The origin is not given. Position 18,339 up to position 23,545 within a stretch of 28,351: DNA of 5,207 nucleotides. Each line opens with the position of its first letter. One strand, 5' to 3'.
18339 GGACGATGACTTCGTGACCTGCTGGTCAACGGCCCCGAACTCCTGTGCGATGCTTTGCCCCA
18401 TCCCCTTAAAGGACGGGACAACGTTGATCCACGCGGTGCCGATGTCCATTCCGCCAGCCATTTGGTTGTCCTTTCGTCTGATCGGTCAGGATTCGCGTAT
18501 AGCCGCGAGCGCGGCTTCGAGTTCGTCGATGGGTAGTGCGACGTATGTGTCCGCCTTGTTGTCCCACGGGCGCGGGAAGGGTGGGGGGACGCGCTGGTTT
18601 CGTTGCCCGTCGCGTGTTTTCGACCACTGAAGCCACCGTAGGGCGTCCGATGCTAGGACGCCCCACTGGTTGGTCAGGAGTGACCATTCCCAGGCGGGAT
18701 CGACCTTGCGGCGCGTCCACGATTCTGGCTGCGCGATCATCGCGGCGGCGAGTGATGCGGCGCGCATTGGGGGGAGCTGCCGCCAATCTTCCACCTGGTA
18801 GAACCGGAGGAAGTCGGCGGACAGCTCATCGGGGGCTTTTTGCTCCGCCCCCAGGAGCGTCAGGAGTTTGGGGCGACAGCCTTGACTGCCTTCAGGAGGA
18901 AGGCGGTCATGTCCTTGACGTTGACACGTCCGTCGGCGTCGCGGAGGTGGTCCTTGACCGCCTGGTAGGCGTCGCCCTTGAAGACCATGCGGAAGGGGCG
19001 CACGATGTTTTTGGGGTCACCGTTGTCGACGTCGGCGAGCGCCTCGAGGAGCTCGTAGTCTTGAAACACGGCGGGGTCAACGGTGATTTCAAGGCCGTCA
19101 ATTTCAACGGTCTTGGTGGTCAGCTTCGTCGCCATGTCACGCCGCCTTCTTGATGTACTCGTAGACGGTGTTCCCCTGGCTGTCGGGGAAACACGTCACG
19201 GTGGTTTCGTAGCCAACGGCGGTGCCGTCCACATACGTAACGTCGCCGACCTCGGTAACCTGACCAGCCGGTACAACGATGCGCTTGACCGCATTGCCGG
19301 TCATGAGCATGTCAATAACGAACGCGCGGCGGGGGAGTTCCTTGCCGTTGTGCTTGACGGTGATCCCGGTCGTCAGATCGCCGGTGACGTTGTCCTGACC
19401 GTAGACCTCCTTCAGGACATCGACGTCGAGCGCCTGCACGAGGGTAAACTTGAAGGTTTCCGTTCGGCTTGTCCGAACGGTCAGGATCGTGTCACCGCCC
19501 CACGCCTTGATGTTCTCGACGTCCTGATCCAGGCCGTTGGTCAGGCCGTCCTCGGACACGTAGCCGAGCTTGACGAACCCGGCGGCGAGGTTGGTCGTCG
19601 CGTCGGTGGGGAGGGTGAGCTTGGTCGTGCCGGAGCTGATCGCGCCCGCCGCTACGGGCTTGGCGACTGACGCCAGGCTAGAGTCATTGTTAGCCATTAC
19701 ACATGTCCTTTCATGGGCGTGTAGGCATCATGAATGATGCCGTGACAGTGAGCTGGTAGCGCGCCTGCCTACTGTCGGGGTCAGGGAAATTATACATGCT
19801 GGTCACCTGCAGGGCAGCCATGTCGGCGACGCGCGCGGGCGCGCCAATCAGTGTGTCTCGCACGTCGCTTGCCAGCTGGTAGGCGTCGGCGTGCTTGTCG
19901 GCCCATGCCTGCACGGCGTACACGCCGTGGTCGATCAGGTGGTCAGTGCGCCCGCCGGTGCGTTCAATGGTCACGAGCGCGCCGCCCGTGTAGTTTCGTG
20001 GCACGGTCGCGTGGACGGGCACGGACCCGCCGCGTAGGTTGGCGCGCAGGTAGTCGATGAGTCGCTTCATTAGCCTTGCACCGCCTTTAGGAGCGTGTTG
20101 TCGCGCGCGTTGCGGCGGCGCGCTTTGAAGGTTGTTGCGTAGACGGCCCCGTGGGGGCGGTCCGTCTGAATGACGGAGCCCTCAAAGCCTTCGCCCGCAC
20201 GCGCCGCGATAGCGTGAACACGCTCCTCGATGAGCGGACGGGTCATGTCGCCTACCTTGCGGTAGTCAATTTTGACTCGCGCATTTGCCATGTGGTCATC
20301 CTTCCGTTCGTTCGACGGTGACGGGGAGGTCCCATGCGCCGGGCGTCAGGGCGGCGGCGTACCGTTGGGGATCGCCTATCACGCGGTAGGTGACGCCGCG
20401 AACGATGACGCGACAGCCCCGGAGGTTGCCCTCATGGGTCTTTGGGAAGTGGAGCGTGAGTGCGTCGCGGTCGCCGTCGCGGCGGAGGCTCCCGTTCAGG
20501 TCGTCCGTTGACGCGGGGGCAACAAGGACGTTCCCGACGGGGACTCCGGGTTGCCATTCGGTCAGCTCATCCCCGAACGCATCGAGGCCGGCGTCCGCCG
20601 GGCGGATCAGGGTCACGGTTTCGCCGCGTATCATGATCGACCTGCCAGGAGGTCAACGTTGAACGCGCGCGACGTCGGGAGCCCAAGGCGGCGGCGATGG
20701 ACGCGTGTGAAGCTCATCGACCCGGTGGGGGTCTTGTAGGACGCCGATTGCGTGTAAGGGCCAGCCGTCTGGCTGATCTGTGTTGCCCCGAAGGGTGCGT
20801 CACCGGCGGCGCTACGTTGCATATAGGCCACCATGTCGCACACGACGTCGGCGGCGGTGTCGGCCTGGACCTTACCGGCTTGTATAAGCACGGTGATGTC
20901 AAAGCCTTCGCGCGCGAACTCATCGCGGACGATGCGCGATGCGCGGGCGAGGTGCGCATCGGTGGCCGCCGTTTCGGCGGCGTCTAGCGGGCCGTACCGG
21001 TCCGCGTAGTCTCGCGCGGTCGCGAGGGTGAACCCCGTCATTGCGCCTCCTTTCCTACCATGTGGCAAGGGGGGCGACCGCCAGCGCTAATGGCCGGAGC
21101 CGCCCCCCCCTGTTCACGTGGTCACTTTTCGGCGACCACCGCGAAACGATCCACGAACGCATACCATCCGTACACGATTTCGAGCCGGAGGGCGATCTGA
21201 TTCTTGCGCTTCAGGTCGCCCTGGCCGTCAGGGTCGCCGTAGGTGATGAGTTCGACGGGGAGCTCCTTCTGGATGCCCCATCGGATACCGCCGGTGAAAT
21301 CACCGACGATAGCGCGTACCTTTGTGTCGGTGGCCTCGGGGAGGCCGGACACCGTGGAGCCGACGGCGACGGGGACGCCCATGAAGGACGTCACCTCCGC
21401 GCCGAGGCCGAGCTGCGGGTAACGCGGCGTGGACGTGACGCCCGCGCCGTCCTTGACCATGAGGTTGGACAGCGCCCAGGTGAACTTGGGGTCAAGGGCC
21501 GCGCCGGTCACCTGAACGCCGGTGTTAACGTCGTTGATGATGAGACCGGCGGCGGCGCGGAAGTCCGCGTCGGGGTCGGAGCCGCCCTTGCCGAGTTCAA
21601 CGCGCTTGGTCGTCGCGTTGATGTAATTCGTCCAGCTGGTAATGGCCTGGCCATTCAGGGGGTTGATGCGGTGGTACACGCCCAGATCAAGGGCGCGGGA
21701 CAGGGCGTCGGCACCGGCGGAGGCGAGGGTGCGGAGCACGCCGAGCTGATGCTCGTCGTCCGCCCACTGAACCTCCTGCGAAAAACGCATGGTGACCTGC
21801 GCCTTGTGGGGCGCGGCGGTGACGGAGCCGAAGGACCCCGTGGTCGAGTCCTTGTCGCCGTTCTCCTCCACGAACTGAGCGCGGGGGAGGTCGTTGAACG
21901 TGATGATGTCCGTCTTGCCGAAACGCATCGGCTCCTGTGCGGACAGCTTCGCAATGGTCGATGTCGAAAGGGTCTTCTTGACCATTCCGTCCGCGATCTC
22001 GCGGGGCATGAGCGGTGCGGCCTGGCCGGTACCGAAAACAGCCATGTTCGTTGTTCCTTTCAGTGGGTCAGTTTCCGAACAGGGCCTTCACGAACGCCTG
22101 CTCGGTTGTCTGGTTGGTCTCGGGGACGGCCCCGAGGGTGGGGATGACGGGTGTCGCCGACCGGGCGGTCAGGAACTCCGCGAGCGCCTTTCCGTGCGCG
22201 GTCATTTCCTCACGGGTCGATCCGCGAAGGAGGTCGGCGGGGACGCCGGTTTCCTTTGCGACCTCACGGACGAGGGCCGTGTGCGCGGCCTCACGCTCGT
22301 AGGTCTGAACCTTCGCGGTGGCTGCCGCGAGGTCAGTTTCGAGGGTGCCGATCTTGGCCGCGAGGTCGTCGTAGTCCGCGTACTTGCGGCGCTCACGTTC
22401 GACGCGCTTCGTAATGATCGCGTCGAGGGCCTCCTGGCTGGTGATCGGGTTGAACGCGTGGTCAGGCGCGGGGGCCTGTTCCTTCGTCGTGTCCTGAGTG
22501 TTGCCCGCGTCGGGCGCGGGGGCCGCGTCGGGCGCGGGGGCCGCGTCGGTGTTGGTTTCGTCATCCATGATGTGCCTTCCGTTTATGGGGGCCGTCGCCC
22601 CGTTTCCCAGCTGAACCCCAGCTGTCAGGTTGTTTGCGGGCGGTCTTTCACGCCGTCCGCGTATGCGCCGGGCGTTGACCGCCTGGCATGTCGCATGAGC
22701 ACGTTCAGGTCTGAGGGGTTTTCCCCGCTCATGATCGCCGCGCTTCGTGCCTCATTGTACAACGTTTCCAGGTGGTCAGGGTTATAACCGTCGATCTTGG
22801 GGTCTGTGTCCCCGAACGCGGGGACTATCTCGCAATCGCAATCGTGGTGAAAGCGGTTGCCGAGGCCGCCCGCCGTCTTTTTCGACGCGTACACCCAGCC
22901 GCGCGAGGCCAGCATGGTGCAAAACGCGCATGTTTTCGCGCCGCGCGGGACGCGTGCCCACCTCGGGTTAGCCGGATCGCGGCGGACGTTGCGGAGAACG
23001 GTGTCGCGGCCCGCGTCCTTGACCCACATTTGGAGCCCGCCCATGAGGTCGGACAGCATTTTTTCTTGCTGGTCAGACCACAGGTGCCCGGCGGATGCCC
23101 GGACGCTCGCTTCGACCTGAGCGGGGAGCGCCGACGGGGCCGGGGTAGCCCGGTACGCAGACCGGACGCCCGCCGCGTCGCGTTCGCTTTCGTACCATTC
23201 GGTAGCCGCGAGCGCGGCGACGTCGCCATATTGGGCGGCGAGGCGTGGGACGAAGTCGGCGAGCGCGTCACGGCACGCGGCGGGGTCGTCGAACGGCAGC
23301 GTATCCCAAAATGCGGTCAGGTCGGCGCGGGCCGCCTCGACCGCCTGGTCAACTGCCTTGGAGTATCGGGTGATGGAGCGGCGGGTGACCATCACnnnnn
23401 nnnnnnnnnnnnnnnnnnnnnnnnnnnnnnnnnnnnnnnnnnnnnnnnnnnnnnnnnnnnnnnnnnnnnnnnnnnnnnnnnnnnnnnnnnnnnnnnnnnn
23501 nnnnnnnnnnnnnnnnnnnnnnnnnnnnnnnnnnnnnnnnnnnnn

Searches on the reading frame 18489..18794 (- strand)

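Call 90: search_protein_families(library=phrogs, proteins=[window:18489-18794:-], max_evalue=0.001)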
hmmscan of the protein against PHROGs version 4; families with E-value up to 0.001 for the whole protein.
window:18489-18794:- (102 aa): 3 families
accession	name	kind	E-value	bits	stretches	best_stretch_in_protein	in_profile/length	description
phrog_1326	-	tail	3.7e-09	37.4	1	36-82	191-236/265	tail assembly chaperone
phrog_1633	-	unknown function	2.9e-06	28.5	1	3-80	21-94/123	-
phrog_3656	-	tail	0.00011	22.8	1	32-83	204-257/300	tail assembly chaperone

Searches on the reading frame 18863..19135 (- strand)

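Call 90: search_protein_families(library=phrogs, proteins=[window:18863-19135:-], max_evalue=0.001)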
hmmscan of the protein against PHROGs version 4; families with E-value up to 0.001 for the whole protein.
window:18863-19135:- (91 aa): 1 family
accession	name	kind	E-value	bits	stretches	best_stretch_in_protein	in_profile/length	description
phrog_1526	-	unknown function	4.8e-19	69.6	1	8-90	7-87/89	-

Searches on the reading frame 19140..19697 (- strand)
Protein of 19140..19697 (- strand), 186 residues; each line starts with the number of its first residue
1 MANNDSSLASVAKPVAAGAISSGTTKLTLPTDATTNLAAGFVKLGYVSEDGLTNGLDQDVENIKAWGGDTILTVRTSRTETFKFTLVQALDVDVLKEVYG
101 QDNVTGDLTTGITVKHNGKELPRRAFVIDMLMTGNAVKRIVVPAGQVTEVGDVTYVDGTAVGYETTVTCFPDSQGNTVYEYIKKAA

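Call 90: search_protein_families(library=phrogs, proteins=[window:19140-19697:-], max_evalue=0.001)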
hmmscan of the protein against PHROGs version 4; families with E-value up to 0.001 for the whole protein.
window:19140-19697:- (186 aa): 3 families
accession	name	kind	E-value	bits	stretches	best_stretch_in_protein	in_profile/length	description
phrog_117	-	tail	1.4e-57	196.5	1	1-184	29-210/319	major tail protein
phrog_476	-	tail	3.4e-15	57.1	1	31-182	49-209/296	major tail protein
phrog_2822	-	unknown function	6e-05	23.8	1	34-101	22-92/207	-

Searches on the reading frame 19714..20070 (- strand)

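Call 90: search_protein_families(library=phrogs, proteins=[window:19714-20070:-], max_evalue=0.001)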
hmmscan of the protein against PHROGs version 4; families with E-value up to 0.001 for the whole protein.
window:19714-20070:- (119 aa): 1 family
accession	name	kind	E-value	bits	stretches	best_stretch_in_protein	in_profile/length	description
phrog_123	-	connector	1.2e-20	74.9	1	4-116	13-135/139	tail terminator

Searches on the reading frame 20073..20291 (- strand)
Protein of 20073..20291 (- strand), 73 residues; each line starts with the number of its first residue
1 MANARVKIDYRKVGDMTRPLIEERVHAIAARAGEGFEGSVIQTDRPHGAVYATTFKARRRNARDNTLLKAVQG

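Call 90: search_protein_families(library=phrogs, proteins=[window:20073-20291:-], max_evalue=0.001)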
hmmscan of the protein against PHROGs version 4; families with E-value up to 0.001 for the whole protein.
window:20073-20291:- (73 aa): 1 family
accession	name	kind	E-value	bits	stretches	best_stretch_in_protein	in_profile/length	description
phrog_387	-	connector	8.2e-10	39.9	1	17-72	17-84/88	neck protein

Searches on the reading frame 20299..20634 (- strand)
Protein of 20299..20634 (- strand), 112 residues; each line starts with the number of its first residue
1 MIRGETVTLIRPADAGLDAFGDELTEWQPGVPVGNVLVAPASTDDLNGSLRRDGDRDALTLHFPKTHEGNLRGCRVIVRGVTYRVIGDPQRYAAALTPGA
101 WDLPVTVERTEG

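Call 91: search_protein_families(library=phrogs, proteins=[window:20299-20634:-], max_evalue=0.001)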
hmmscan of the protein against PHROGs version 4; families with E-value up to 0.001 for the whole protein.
window:20299-20634:- (112 aa): 2 families
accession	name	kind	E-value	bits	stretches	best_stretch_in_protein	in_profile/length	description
phrog_501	-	connector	7.9e-26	91.5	1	1-112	3-115/115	head closure Hc1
phrog_763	-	connector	1.1e-05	26.9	1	6-93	8-93/112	head-tail adaptor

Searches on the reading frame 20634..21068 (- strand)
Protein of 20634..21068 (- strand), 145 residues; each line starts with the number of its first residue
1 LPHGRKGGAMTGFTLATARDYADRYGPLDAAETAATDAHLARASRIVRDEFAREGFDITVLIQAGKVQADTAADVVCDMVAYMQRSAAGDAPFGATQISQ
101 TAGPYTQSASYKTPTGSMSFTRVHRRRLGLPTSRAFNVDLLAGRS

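Call 91: search_protein_families(library=phrogs, proteins=[window:20634-21068:-], max_evalue=0.001)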
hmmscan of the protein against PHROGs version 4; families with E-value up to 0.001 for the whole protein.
window:20634-21068:- (145 aa): 2 families
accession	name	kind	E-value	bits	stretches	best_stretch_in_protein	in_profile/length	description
phrog_137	-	connector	4.8e-22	79.4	1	14-141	62-180/222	head-tail adaptor Ad1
phrog_2377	-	connector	2.5e-05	25.2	1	63-124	103-164/184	head-tail adaptor Ad1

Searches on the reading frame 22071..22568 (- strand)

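Call 91: search_protein_families(library=phrogs, proteins=[window:22071-22568:-], max_evalue=0.001)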
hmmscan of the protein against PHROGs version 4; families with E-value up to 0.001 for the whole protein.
window:22071-22568:- (166 aa): 7 families
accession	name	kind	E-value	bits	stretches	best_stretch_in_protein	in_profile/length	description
phrog_4638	-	head and packaging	1.2e-18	68.9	1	3-128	3-136/189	head scaffolding protein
phrog_3760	-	head and packaging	9.1e-18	65.9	1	1-134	1-155/209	head scaffolding protein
phrog_233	-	head and packaging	1.6e-15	59.1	1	25-165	7-158/161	head scaffolding protein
phrog_9857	-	head and packaging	1.6e-15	58.3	1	79-166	76-164/165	head scaffolding protein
phrog_1793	-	head and packaging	3.7e-12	47.8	1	4-140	4-146/193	head scaffolding protein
phrog_36217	-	unknown function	3.8e-09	38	1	39-90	6-57/115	-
phrog_2592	-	head and packaging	3.2e-07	31.3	1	4-138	20-149/209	head scaffolding protein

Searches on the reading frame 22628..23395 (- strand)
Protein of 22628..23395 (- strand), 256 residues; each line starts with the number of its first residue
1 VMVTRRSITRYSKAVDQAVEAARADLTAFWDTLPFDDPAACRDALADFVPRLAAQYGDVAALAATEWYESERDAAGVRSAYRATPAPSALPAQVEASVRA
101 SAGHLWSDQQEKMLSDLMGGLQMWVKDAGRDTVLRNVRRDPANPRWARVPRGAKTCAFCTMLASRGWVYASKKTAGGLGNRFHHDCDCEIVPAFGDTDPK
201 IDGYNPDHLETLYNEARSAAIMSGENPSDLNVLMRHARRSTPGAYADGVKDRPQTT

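Call 91: search_protein_families(library=phrogs, proteins=[window:22628-23395:-], max_evalue=0.001)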
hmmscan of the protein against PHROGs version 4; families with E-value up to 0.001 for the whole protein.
window:22628-23395:- (256 aa): 5 families
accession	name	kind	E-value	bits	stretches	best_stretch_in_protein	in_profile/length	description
phrog_193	-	head and packaging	1e-51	178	1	2-240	20-280/449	head maturation protease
phrog_13257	-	head and packaging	7e-42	145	1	11-249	13-255/405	head maturation protease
phrog_1752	-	head and packaging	3.2e-20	73.5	1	13-239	10-240/828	head maturation protease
phrog_34915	-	unknown function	4.6e-12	46.1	1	125-216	174-274/515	-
phrog_1522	-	head and packaging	0.00035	20.8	1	148-224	179-252/591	head maturation protease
